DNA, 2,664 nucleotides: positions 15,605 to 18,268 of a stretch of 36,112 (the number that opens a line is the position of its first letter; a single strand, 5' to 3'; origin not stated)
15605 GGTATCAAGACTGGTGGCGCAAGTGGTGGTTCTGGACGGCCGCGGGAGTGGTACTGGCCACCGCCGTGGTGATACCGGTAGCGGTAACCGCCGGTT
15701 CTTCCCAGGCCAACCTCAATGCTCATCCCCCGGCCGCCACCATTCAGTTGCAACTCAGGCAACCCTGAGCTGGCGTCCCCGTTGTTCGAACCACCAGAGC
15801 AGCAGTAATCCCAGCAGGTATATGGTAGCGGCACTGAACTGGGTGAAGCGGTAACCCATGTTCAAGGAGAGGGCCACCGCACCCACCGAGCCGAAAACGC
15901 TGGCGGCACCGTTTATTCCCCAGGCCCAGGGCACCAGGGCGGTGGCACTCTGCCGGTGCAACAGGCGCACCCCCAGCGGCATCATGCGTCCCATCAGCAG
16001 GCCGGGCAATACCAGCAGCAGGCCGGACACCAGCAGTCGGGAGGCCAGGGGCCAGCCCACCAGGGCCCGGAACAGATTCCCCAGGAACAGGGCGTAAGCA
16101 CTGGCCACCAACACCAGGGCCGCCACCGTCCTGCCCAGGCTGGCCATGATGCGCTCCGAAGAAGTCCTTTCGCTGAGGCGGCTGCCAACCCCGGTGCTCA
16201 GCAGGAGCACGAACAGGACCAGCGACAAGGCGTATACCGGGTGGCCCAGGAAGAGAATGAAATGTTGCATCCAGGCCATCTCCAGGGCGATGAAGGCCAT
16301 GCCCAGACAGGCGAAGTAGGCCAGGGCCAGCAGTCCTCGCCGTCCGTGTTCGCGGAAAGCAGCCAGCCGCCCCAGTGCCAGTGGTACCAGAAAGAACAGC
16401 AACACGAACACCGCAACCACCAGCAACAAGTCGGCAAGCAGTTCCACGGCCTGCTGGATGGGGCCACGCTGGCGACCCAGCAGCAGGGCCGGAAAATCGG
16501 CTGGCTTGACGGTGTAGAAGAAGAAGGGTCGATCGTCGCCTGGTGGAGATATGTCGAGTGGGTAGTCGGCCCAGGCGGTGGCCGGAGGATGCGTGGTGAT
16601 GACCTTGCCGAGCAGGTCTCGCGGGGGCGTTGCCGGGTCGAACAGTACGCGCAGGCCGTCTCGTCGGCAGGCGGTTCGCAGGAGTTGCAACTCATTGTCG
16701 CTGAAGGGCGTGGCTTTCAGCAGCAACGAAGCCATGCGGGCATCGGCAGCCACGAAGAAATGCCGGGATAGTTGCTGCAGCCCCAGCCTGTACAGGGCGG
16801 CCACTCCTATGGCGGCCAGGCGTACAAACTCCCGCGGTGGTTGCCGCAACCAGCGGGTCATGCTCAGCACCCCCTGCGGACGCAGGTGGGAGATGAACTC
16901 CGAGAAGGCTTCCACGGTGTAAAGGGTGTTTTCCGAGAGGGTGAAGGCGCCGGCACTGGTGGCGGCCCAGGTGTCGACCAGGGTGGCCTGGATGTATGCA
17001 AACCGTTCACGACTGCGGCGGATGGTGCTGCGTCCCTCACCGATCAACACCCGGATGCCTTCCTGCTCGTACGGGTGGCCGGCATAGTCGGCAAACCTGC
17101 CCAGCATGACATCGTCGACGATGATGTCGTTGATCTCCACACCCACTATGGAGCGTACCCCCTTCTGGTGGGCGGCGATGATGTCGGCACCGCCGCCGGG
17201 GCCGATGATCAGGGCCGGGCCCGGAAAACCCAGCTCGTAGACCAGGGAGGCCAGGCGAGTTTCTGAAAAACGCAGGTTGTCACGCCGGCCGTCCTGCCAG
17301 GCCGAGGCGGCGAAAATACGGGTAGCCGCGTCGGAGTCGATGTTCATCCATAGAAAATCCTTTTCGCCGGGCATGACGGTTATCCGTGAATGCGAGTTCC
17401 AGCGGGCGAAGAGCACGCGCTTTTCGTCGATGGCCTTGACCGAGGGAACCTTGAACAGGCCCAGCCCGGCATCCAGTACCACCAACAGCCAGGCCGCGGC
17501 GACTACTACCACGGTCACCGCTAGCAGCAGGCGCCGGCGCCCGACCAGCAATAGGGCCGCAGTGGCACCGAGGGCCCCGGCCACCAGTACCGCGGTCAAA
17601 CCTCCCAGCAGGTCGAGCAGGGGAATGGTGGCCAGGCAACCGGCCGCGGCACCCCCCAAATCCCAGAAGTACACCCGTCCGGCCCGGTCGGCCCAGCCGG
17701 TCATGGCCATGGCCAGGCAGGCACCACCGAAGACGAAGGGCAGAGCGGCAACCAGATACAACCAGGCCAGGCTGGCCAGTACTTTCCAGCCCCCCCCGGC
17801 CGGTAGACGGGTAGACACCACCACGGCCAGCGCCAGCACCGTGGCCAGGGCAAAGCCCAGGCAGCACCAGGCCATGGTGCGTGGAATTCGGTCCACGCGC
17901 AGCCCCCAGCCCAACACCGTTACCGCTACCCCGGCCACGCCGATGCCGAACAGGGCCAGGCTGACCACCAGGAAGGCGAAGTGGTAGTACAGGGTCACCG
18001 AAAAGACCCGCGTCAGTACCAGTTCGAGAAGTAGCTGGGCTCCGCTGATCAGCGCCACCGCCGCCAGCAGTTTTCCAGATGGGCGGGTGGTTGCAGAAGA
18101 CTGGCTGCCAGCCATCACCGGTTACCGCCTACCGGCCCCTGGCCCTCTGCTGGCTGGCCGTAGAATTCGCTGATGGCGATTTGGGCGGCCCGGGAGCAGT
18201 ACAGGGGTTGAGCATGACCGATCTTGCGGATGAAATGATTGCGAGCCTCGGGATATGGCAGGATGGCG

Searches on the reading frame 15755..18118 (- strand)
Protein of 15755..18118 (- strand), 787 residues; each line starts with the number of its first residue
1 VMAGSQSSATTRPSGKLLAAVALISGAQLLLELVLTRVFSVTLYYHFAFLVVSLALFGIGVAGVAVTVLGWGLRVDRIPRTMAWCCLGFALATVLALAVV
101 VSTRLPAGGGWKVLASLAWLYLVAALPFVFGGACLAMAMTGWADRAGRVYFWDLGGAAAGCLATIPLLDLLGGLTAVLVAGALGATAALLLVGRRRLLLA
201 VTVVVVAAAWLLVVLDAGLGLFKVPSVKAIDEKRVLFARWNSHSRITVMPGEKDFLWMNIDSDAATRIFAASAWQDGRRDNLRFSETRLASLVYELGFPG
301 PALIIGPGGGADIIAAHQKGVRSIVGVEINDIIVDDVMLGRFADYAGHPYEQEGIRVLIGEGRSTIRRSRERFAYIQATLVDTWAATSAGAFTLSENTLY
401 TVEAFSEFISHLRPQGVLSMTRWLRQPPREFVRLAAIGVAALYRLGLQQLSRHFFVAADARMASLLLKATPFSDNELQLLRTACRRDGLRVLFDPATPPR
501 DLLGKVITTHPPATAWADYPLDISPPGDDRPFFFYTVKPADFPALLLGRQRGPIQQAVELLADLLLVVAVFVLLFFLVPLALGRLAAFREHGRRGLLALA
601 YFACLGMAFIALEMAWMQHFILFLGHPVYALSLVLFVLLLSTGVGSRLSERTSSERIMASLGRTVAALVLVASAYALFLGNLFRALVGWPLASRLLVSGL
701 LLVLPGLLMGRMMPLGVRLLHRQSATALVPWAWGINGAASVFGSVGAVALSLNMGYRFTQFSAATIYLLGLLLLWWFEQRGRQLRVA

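Call 3: search_protein_families(library=pfam, proteins=[window:15755-18118:-], max_evalue=0.01)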
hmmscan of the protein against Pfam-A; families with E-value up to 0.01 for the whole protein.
window:15755-18118:- (787 aa): 0 families

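Call 4: search_protein_families(library=ncbifam, proteins=[window:15755-18118:-], max_evalue=0.01)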
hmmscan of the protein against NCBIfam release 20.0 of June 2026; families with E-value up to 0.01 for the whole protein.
window:15755-18118:- (787 aa): 1 family
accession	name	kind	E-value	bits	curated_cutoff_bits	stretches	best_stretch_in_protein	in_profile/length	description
NF002956.0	PRK03612.1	equivalog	1.8e-07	30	472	2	10-418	15-413/522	polyamine aminopropyltransferase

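Call 8: find_homologous_proteins(query=window:15755-18118:-, max_evalue=0.00001)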
Query window:15755-18118:- (787 aa): 5302 proteins with E <= 0.00001 among 8000 candidates; the best 120 are listed.
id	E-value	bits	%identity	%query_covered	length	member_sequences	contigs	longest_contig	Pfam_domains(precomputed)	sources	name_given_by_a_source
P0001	0.0e+0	1702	100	100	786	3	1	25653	-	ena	-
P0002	0.0e+0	1420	84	100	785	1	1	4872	-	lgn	-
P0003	1.6e-270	918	59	97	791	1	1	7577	PF01564.24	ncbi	-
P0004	1.9e-266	905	56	98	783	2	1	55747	-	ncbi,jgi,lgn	-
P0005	1.5e-263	895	56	98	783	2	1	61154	-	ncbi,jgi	-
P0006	4.1e-262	890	56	98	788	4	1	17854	-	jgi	jgi:hypothetical protein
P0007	8.9e-236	803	53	97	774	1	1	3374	-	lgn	-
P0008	4.0e-234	798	52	98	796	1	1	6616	-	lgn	-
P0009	7.1e-233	794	54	96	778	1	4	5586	-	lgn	-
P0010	7.6e-231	787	53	96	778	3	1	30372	-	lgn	-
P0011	2.7e-230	785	52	96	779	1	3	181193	-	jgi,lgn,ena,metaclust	metaclust:\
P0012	2.6e-227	775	52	99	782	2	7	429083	-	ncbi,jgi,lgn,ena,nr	ncbi:MAG TPA: hypothetical protein PK668_12135 [Myxococcota bacterium]|nr:hypothetical protein [Myxo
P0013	2.7e-220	752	53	93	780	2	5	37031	-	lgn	-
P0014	8.4e-206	704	59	71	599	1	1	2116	-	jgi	jgi:hypothetical protein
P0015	2.3e-185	636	47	97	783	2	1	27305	-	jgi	-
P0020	4.6e-179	616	44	98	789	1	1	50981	-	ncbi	-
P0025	3.5e-177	609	44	96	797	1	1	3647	-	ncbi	ncbi:MAG: spermidine synthase family protein [Myxococcaceae bacterium]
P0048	5.3e-170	586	44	96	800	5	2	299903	-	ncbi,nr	ncbi:MAG: hypothetical protein H6709_19045 [Kofleriaceae bacterium]|nr:hypothetical protein [Kofleri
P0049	9.7e-169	581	44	95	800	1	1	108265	-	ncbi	-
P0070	3.6e-165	570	44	95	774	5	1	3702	PF01564.24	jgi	jgi:predicted membrane-bound spermidine synthase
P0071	4.6e-165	569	40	96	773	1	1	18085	PF01564.24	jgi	jgi:hypothetical protein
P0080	4.4e-164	566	41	96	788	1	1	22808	-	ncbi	-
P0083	1.7e-163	564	43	95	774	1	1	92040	-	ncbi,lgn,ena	-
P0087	3.5e-163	563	43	94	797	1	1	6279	PF01564.24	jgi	jgi:hypothetical protein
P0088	3.7e-163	563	40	97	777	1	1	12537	PF01564.24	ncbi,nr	ncbi:MAG: hypothetical protein JNN15_03990 [Blastocatellia bacterium]|nr:hypothetical protein [Blast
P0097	9.3e-162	558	39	96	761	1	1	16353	PF01564.24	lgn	-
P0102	3.0e-161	557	41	96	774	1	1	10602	PF01564.24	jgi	jgi:hypothetical protein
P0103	4.4e-161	556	42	96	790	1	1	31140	PF01564.24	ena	-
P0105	5.9e-161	556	43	92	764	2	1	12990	PF01564.24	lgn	-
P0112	9.8e-161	555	43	95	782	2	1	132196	-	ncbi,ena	-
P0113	1.1e-160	555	40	94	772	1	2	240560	PF01564.24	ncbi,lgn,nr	ncbi:MAG: hypothetical protein RMM17_08505 [Acidobacteriota bacterium]|nr:hypothetical protein [Blas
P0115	1.3e-160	555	42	98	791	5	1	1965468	-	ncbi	-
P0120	2.9e-160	553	42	96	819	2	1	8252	PF01564.24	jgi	jgi:hypothetical protein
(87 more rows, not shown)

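Call 9: find_encoding_contigs(protein=P0012, flank=8000, max_places=3)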
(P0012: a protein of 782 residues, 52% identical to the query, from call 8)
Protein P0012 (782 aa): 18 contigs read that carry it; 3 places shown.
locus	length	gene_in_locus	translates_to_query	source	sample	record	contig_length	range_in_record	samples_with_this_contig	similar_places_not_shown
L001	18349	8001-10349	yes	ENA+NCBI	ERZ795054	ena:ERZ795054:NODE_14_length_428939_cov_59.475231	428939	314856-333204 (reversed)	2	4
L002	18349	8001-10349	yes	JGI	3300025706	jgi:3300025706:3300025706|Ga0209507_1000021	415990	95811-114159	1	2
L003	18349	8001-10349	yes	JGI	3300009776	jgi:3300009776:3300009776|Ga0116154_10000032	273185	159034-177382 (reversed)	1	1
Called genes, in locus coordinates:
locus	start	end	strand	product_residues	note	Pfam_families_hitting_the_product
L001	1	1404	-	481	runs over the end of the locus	PF13620:CarboxypepD_reg (faint), PF20598:DUF6795 (faint)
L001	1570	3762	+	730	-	PF02310:B12-binding, PF04055:Radical_SAM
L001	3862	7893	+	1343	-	PF25390:WD40_RLD, PF13540:RCC1_2 (weak), PF25390:WD40_RLD, PF13540:RCC1_2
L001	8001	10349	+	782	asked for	-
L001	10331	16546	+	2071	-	-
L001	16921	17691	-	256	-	PF13476:AAA_23, PF02463:SMC_N (weak), PF00005:ABC_tran (faint), PF13304:AAA_21 (weak), PF13175:AAA_15 (weak), PF13304:AAA_21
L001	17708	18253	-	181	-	PF10050:DUF2284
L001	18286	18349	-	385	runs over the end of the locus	-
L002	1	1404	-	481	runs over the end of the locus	PF13620:CarboxypepD_reg (faint), PF20598:DUF6795 (faint)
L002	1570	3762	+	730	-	PF02310:B12-binding, PF04055:Radical_SAM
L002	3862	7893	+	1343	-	PF25390:WD40_RLD, PF13540:RCC1_2 (weak), PF25390:WD40_RLD, PF13540:RCC1_2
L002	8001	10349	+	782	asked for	-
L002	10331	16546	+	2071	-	-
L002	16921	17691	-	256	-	PF13476:AAA_23, PF02463:SMC_N (weak), PF00005:ABC_tran (faint), PF13304:AAA_21 (weak), PF13175:AAA_15 (weak), PF13304:AAA_21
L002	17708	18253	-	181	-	PF10050:DUF2284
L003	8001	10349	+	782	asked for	-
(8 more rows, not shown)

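Call 10: find_encoding_contigs(protein=P0004, flank=8000, max_places=2)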
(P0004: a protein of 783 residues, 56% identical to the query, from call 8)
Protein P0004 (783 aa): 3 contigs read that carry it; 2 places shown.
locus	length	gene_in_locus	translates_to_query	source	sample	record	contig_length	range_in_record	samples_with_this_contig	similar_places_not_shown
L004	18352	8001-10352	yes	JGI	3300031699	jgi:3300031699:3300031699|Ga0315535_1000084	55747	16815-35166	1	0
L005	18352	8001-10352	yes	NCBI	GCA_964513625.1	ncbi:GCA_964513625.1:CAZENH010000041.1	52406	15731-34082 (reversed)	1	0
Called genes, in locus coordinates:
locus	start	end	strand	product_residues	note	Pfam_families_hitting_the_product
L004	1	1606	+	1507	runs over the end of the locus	PF13646:HEAT_2 (faint), PF00515:TPR_1 (faint), PF07719:TPR_2 (faint)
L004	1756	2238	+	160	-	-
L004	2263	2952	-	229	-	-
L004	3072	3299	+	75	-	-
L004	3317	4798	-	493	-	PF13396:PLDc_N, PF13091:PLDc_2, PF00614:PLDc (weak)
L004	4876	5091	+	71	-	-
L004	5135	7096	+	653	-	PF11617:Cu-binding_MopE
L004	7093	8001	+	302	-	PF00561:Abhydrolase_1, PF12697:Abhydrolase_6 (weak), PF24096:DUF7379 (faint), PF02089:Palm_thioest, PF07819:PGAP1 (weak)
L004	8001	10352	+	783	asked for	-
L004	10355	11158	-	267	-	PF08308:PEGA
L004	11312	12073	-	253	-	PF05157:MshEN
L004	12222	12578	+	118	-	PF07238:PilZ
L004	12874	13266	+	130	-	PF07238:PilZ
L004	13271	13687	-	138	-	-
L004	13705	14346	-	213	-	-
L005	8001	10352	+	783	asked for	-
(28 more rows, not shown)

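Call 11: find_encoding_contigs(protein=P0048, flank=8000, max_places=2)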
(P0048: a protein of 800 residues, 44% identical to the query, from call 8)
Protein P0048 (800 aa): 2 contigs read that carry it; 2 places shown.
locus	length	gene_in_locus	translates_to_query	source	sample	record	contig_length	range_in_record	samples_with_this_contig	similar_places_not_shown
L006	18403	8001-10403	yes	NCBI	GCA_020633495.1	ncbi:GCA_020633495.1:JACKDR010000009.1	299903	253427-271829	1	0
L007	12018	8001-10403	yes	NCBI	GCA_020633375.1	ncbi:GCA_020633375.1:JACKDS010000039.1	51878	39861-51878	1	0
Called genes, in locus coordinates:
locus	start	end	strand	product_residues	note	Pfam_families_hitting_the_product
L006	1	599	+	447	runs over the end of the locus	PF00072:Response_reg, PF00158:Sigma54_activat, PF14532:Sigma54_activ_2, PF07728:AAA_5, PF25601:AAA_lid_14, PF02954:HTH_8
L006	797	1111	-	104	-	-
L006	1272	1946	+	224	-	PF14230:DUF4333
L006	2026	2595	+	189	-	PF14230:DUF4333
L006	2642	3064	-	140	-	-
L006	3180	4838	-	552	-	PF00069:Pkinase, PF07714:PK_Tyr_Ser-Thr, PF01636:APH (faint), PF06293:Kdo (weak), PF17667:Pkinase_fungal (weak)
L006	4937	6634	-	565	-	PF16683:TGase_elicitor, PF01483:P_proprotein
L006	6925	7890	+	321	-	-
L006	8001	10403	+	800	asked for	-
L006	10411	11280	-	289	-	PF00753:Lactamase_B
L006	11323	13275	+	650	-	-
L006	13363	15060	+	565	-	PF00691:OmpA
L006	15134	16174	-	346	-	-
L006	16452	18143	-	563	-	PF00069:Pkinase, PF07714:PK_Tyr_Ser-Thr, PF01636:APH (faint)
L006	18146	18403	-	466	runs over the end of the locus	PF16697:Yop-YscD_cpl, PF00498:FHA, PF00158:Sigma54_activat, PF14532:Sigma54_activ_2, PF25601:AAA_lid_14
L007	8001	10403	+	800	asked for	-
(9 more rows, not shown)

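Call 13: find_related_loci(query=window:15755-18118:-, collection=genome_contigs, flank=10000)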
Query window:15755-18118:- (787 aa) in genome_contigs; peptide patterns used: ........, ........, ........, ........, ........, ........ (x = any residue, [..] = any of these).
35 stretches matched a pattern; 4 encode a relative of the query (tblastn E <= 1e-3); 4 distinct loci.
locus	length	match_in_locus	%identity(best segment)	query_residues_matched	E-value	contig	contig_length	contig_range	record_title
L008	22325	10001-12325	56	1-775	0e+0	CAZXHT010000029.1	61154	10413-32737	MAG TPA_asm: uncultured Myxococcales bacterium isolate binchicken_co100_415 genome assembly, contig: NODE_665_length_611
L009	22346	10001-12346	56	1-783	0e+0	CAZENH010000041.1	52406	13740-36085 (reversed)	MAG TPA_asm: uncultured Myxococcales bacterium isolate binchicken_co150_700 genome assembly, contig: NODE_1266_length_52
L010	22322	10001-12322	52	1-781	0e+0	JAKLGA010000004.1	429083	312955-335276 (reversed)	MAG: Myxococcota bacterium isolate RA.bin29 RA.bin29_4, whole genome shotgun sequence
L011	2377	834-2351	34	21-496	3e-81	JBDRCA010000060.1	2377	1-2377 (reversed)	MAG: Candidatus Altiarchaeota archaeon isolate MEGAHIT-group-1.157 k141_12687423, whole genome shotgun sequence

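Call 29: search_solved_structures(query=window:15755-18118:-, max_evalue=1, show_alignments=2)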
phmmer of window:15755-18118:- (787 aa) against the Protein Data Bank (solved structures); distinct sequences matched with E-value up to 1: 2.
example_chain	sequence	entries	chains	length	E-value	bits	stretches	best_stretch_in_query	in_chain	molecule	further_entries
1uir_A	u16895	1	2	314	0.018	16.7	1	275-422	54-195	Polyamine Aminopropyltransferase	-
3anx_A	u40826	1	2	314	0.019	16.6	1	275-422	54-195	spermidine synthase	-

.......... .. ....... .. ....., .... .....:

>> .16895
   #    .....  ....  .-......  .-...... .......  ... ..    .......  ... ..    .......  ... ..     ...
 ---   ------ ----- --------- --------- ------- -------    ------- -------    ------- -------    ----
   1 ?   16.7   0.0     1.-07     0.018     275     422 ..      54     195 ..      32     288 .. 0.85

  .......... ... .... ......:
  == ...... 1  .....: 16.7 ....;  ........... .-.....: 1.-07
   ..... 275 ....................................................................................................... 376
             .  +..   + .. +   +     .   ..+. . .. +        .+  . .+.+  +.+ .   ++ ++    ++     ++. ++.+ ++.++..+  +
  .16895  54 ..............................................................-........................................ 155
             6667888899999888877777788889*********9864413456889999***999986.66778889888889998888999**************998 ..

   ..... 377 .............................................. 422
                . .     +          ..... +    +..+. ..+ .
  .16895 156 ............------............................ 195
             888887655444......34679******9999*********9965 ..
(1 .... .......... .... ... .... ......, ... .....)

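Call 39: find_related_loci(query=A3, collection=metagenome_contigs, flank=8000)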
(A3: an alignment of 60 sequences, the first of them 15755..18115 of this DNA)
Query A3 (786 aa) in metagenome_contigs; peptide patterns used: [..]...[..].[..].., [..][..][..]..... (x = any residue, [..] = any of these).
600 stretches matched a pattern (row limit reached: there are more); 556 encode a relative of the query (tblastn E <= 1e-3); the best 80 are kept; 80 distinct loci.
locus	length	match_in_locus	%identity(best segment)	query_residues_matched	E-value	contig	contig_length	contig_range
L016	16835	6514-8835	56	1-774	0e+0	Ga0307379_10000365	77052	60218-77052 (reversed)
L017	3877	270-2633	45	6-771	6e-179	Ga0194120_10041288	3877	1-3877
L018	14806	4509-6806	38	15-773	3e-158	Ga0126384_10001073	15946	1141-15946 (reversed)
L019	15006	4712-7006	39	15-773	3e-158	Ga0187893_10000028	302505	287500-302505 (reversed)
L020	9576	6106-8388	38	20-773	7e-151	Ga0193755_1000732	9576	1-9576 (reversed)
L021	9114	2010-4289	38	15-769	5e-149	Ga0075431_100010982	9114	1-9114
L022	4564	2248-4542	40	15-773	2e-147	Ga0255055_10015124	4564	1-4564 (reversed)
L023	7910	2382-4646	41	5-743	3e-144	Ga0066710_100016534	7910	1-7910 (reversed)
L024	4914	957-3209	43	20-770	6e-144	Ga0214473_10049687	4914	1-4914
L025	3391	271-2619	40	13-766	4e-147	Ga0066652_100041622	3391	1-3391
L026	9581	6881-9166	39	17-771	5e-140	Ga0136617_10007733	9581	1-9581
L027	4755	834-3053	39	20-756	2e-142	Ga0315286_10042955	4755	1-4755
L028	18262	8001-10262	42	10-758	1e-138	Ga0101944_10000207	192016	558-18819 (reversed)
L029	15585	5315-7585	39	13-767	2e-138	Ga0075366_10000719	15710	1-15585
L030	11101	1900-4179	37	15-768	6e-138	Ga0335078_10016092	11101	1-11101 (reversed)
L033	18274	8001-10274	37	16-772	4e-130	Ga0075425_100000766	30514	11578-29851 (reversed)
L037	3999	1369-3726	37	3-769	2e-130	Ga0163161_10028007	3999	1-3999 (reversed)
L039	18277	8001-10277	37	15-774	5e-127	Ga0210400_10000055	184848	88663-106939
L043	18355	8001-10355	39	2-766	9e-126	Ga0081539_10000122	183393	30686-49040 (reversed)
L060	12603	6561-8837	37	16-772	6e-122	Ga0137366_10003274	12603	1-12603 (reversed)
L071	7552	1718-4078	36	7-778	2e-120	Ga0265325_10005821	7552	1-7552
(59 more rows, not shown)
